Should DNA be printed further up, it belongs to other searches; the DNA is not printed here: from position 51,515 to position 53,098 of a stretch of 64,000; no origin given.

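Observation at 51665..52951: DedA-PAP2 fusion: possible undecaprenyl-phosphate flippase fused to a lipid pyrophosphatase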

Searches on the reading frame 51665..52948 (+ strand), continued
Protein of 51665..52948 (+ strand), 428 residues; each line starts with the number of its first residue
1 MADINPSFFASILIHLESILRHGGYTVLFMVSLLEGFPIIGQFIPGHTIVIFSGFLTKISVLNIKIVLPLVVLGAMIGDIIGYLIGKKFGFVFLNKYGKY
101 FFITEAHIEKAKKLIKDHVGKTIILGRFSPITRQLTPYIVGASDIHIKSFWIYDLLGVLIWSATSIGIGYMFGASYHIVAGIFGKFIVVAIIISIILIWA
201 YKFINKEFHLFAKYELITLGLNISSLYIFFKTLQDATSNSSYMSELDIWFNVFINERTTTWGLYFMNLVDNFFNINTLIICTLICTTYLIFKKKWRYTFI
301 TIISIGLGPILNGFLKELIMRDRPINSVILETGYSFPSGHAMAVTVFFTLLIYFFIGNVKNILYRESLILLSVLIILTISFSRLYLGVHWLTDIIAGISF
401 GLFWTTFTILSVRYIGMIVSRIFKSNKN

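Call 27: fold_search(model_id=the predicted structure, library=pdb)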
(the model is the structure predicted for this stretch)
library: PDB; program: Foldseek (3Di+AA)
matches with E <= 10: 124; with E <= 0.001: 1
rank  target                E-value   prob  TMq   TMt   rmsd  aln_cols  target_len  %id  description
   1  5jki                  5.7e-05  1.00  0.40  0.81   2.7       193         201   23  Crystal structure of the first transmembrane PAP2 type phosphatidylglycerolphosphate phosphatase from Bacillus subtilis (released 2017-02-22)
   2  6ebu                  1.6e-02  1.00  0.31  0.73   3.4       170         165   20  Crystal structure of Aquifex aeolicus LpxE (released 2019-06-26)
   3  8bm3_A                3.3e-02  1.00  0.31  0.52   7.1       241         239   16  H207A mutant of E. coli PgpB, a PAP2 type phosphatidyl glycerol phosphate and C55-PP phosphatase, in complex with farn (released 2023-11-22)
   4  9jtl                  4.5e-02  1.00  0.34  0.42   3.7       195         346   15  Human glucose 6 phosphate catalytic subunit 1 (hG6PC1) in apo state. (released 2025-08-06)
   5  9qci_B                6.2e-02  1.00  0.28  0.50   6.7       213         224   17  Crystal structure of PhoC mutant acid phosphatase (released 2026-01-14)
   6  9qcj_A                6.5e-02  1.00  0.27  0.47   7.1       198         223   19  Crystal structure of PhoC wild type acid phosphatase (released 2026-01-14)
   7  9jtm                  9.7e-02  1.00  0.30  0.36   4.8       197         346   15  Human glucose 6 phosphate catalytic subunit 1 (hG6PC1) bound with G6P (released 2025-08-06)
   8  9qcj_B                9.7e-02  1.00  0.29  0.52   6.9       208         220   18  Crystal structure of PhoC wild type acid phosphatase (released 2026-01-14)
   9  9jq0                  1.1e-01  0.99  0.21  0.36  13.2       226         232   15  Acid phosphatase KpAP mutant - E104G (released 2024-11-06)
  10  9qci_A                1.2e-01  1.00  0.26  0.46   7.3       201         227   17  Crystal structure of PhoC mutant acid phosphatase (released 2026-01-14)
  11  9qcj_C                1.3e-01  1.00  0.25  0.45   7.5       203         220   18  Crystal structure of PhoC wild type acid phosphatase (released 2026-01-14)
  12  9j7u                  1.3e-01  0.99  0.23  0.27  11.2       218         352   17  H176A mutant of human G6PC1 in complex with G6P (released 2025-02-05)
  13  8yc1_A                1.5e-01  0.97  0.20  0.34  13.5       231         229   14  Acid phosphate hydrolase from Shigella flexneri (apo) (released 2025-02-19)
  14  9j7v                  1.7e-01  1.00  0.25  0.30   9.9       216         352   17  Human G6PC1 in apo state (released 2025-02-05)
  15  7f17_C                1.8e-01  1.00  0.28  0.54   6.1       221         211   13  Crystal Structure of acid phosphatase (released 2021-10-27)
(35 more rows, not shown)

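Call 28: find_encoding_contigs(protein=P0001, flank=8000, max_places=4)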
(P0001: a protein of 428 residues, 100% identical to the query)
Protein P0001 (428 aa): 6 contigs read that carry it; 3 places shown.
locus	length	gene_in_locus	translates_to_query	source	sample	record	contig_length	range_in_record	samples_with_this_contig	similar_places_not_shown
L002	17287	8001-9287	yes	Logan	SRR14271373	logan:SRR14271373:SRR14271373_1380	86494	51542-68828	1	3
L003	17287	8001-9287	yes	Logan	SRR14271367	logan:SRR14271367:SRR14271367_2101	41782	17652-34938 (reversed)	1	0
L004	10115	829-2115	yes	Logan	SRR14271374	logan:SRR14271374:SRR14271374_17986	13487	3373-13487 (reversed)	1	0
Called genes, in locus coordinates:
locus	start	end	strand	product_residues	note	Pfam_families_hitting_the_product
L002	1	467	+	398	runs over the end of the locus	PF00534:Glycos_transf_1, PF13692:Glyco_trans_1_4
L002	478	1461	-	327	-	PF01073:3Beta_HSD, PF01370:Epimerase, PF05368:NmrA (faint), PF16363:GDP_Man_Dehyd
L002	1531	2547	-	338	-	PF00535:Glycos_transf_2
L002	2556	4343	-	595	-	PF00664:ABC_membrane, PF00004:AAA (faint), PF00005:ABC_tran, PF02463:SMC_N, PF13555:AAA_29 (faint)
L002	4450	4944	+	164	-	PF01467:CTP_transf_like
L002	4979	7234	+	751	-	PF04932:Wzy_C, PF14561:TPR_20 (faint), PF23914:TPR_CcmH_CycH (faint), PF12895:ANAPC3 (faint), PF13431:TPR_17 (faint), PF13432:TPR_16 (faint), PF25063:ARM_TT21_C (faint), PF14559:TPR_19 (weak), +3 more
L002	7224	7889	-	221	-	PF00072:Response_reg, PF00486:Trans_reg_C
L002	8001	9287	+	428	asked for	PF09335:VTT_dom, PF01569:PAP2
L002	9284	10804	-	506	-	PF01676:Metalloenzyme, PF06415:iPGM_N, PF01663:Phosphodiest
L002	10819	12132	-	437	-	PF03952:Enolase_N, PF00113:Enolase_C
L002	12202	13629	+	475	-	PF02366:PMT, PF16192:PMT_4TMC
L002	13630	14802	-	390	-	PF07690:MFS_1, PF13347:MFS_2, PF07690:MFS_1, PF12832:MFS_1_like (weak)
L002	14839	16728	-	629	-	PF00753:Lactamase_B, PF23023:Anti-Pycsar_Apyc1 (faint), PF12706:Lactamase_B_2, PF22505:RNase_J_b_CASP, PF07521:RMMBL (weak), PF17770:RNase_J_C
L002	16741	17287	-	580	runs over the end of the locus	PF00496:SBP_bac_5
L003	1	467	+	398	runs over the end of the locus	PF00534:Glycos_transf_1, PF13692:Glyco_trans_1_4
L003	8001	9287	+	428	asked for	PF09335:VTT_dom, PF01569:PAP2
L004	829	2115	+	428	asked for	PF09335:VTT_dom, PF01569:PAP2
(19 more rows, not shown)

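Call 29: find_related_loci(query=A1, collection=genome_contigs, flank=6000)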
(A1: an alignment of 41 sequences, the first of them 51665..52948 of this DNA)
Query A1 (428 aa) in genome_contigs; peptide patterns used: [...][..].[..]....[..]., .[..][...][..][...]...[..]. (x = any residue, [..] = any of these).
600 stretches matched a pattern (row limit reached: there are more); 564 encode a relative of the query (tblastn E <= 1e-3); the best 80 are kept; 79 distinct loci.
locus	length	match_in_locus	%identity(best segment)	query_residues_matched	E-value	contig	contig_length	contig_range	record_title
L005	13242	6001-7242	56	9-422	3e-142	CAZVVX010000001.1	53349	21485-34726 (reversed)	MAG TPA_asm: uncultured Candidatus Saccharibacteria bacterium isolate SRP133034_co1_24 genome assembly, contig: NODE_402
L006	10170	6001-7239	54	9-421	3e-140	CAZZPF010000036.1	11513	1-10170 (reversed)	MAG TPA_asm: uncultured Candidatus Saccharibacteria bacterium isolate binchicken_co203_538 genome assembly, contig: k141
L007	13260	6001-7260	50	8-427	3e-126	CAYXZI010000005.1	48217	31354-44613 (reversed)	MAG TPA_asm: uncultured Candidatus Saccharibacteria bacterium isolate SRP219642_co4_163 genome assembly, contig: NODE_10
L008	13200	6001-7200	49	16-415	1e-118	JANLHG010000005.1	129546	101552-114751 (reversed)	MAG: Patescibacteria group bacterium isolate P6-11 k99_343630, whole genome shotgun sequence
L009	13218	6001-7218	39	10-415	1e-99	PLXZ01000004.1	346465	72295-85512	MAG: Candidatus Taylorbacteria bacterium isolate palsa_1337 73.20120700_P3D.324_contig_17162, whole genome shotgun seque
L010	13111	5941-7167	38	22-428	6e-89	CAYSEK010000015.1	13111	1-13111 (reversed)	MAG TPA_asm: uncultured Candidatus Saccharibacteria bacterium isolate SRP128015_co3_135 genome assembly, contig: NODE_52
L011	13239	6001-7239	41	9-421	5e-109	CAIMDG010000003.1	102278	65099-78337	uncultured bacterium isolate KTt_bin-0975 genome assembly, contig: bin-0975:3/3, whole genome shotgun sequence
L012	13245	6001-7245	49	7-421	3e-131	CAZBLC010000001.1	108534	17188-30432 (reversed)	MAG TPA_asm: uncultured Candidatus Saccharibacteria bacterium isolate SRP286056_co2_106 genome assembly, contig: NODE_16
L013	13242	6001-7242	25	27-402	5e-36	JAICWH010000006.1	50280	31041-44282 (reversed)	MAG: Nocardioidaceae bacterium isolate LS_FP_2_bin.32 k141_123671_length_50280_cov_146.4276, whole genome shotgun sequen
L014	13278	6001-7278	26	25-412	8e-34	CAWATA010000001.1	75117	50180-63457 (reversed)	MAG: uncultured Conexibacteraceae bacterium isolate MFD09779.bin.1.215 genome assembly, contig: contig_11331, whole geno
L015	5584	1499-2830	23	11-413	4e-33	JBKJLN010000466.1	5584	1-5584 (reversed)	MAG: Acidimicrobiales bacterium isolate ant_bin.289 k117_662526, whole genome shotgun sequence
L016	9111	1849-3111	25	25-401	4e-32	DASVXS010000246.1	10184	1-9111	MAG TPA_asm: Thermoleophilaceae bacterium isolate SMAG_U2581 k141_1342024, whole genome shotgun sequence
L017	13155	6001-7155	24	29-402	7e-30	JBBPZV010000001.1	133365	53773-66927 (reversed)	MAG: Propionibacteriales bacterium isolate bin.8 bin.8_S4Ck141_191030_length_133365_cov_69.3738, whole genome shotgun se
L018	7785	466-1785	23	25-428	1e-29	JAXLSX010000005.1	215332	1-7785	MAG: Solirubrobacterales bacterium isolate STL-ACT46 C4.147.fa-5, whole genome shotgun sequence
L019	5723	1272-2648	24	3-425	2e-28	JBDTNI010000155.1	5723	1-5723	MAG: Betaproteobacteria bacterium isolate cluster3_bin.147 NODE_76976_length_5723_cov_6.727064, whole genome shotgun seq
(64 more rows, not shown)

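Call 41: find_encoding_contigs(protein=P0011, flank=7000, max_places=1)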
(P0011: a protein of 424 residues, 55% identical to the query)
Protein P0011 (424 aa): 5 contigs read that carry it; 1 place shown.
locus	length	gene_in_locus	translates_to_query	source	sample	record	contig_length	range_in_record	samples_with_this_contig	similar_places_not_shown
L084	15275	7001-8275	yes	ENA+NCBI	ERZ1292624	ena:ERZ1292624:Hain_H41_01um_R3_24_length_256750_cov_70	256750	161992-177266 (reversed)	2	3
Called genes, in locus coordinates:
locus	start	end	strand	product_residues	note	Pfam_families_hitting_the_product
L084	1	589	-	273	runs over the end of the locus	PF00512:HisKA (weak), PF02518:HATPase_c, PF13589:HATPase_c_3 (weak)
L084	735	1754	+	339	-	PF01565:FAD_binding_4, PF02873:MurB_C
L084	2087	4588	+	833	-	PF07517:SecA_DEAD, PF01043:SecA_PP_bind, PF21090:P-loop_SecA, PF07516:SecA_SW, PF02810:SEC-C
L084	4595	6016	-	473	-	PF13589:HATPase_c_3 (faint), PF02518:HATPase_c, PF14501:HATPase_c_5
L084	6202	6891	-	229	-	PF00072:Response_reg, PF00486:Trans_reg_C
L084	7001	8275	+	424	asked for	PF09335:VTT_dom, PF01569:PAP2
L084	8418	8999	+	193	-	-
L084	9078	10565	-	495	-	PF01676:Metalloenzyme, PF06415:iPGM_N, PF01663:Phosphodiest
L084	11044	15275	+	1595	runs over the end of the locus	PF13385:Laminin_G_3, PF02210:Laminin_G_2 (faint), PF00041:fn3, PF16656:Pur_ac_phosph_N (weak), PF00041:fn3, PF18998:Flg_new_2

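Call 42: find_encoding_contigs(protein=P0093, flank=7000, max_places=1)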
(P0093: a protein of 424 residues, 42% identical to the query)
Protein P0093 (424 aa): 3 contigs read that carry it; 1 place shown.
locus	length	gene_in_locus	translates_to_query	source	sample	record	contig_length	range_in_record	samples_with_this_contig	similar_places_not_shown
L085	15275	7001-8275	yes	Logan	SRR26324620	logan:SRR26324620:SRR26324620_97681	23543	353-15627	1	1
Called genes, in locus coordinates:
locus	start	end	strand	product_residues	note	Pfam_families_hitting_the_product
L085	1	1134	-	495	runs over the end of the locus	?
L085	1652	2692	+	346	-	PF27854:Heavy_Cys_CGP (weak)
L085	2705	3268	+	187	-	PF00406:ADK (weak), PF13207:AAA_17, PF13238:AAA_18 (weak)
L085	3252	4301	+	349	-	PF09587:PGA_cap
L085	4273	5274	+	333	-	PF01368:DHH, PF02272:DHHA1 (weak)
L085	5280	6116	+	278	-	PF12705:PDDEXK_1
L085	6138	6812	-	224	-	PF00072:Response_reg, PF00486:Trans_reg_C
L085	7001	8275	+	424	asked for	PF09335:VTT_dom, PF01569:PAP2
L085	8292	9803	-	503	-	PF01676:Metalloenzyme, PF06415:iPGM_N, PF01663:Phosphodiest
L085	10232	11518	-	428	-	PF03952:Enolase_N, PF00113:Enolase_C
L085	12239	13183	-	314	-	PF07690:MFS_1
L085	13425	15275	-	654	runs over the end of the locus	PF00753:Lactamase_B, PF23023:Anti-Pycsar_Apyc1 (faint), PF12706:Lactamase_B_2, PF22505:RNase_J_b_CASP, PF07521:RMMBL (weak), PF17770:RNase_J_C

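Call 43: find_encoding_contigs(protein=P0004, flank=7000, max_places=1)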
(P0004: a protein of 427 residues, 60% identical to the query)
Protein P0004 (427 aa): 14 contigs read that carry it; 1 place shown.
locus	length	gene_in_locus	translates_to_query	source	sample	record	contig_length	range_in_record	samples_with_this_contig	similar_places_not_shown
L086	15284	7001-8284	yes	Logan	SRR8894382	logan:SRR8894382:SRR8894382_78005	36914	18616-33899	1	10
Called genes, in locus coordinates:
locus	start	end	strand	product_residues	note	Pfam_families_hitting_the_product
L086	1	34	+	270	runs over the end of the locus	PF00106:adh_short, PF13561:adh_short_C2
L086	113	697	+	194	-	PF00702:Hydrolase (faint), PF08282:Hydrolase_3 (faint)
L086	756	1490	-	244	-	PF02348:CTP_transf_3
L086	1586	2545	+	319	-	PF03102:NeuB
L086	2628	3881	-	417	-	PF01943:Polysacc_synt, PF13440:Polysacc_synt_3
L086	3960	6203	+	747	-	PF04932:Wzy_C, PF12895:ANAPC3 (faint), PF13431:TPR_17 (faint), PF23914:TPR_CcmH_CycH (faint), PF07719:TPR_2 (faint), PF13174:TPR_6 (faint), PF13428:TPR_14 (faint), PF14559:TPR_19 (faint)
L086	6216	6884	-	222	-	PF00072:Response_reg, PF00486:Trans_reg_C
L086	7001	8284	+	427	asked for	PF09335:VTT_dom, PF01569:PAP2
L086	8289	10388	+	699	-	PF00535:Glycos_transf_2, PF02366:PMT, PF16192:PMT_4TMC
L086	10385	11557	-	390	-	PF07690:MFS_1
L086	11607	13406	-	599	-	PF00753:Lactamase_B, PF23023:Anti-Pycsar_Apyc1 (faint), PF12706:Lactamase_B_2, PF22505:RNase_J_b_CASP, PF07521:RMMBL (weak), PF17770:RNase_J_C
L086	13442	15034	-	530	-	PF00496:SBP_bac_5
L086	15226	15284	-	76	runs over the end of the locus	PF03840:SecG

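Call 65: search_protein_representatives(protein=window:51665-52948:+)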
Query: 428 residues. Proteins with E-value up to 0.001 (for the whole library): 28194; up to 1e-10: 7046; up to 1e-30: 223. The best 150 are listed.
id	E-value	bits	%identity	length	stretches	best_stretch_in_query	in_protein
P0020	3.4e-146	504.2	56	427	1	8-422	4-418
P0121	4.5e-102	358.8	39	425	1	13-426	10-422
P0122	1.1e-97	344.4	37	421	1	17-424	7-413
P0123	2.9e-95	336.4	39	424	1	10-423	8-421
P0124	2.3e-94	333.5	40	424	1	8-424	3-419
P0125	3.7e-88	313.0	57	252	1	179-426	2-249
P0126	6.0e-87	309.0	38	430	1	19-418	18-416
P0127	1.7e-85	304.2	39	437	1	19-422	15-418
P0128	1.5e-84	301.1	38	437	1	10-423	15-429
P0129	1.9e-82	294.2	38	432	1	18-419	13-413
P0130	6.7e-82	292.4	32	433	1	7-420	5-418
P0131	4.3e-78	279.8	36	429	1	18-418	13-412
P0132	5.3e-77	276.2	34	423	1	12-416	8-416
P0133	4.4e-76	273.2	35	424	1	18-422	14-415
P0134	4.8e-74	266.5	36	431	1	7-417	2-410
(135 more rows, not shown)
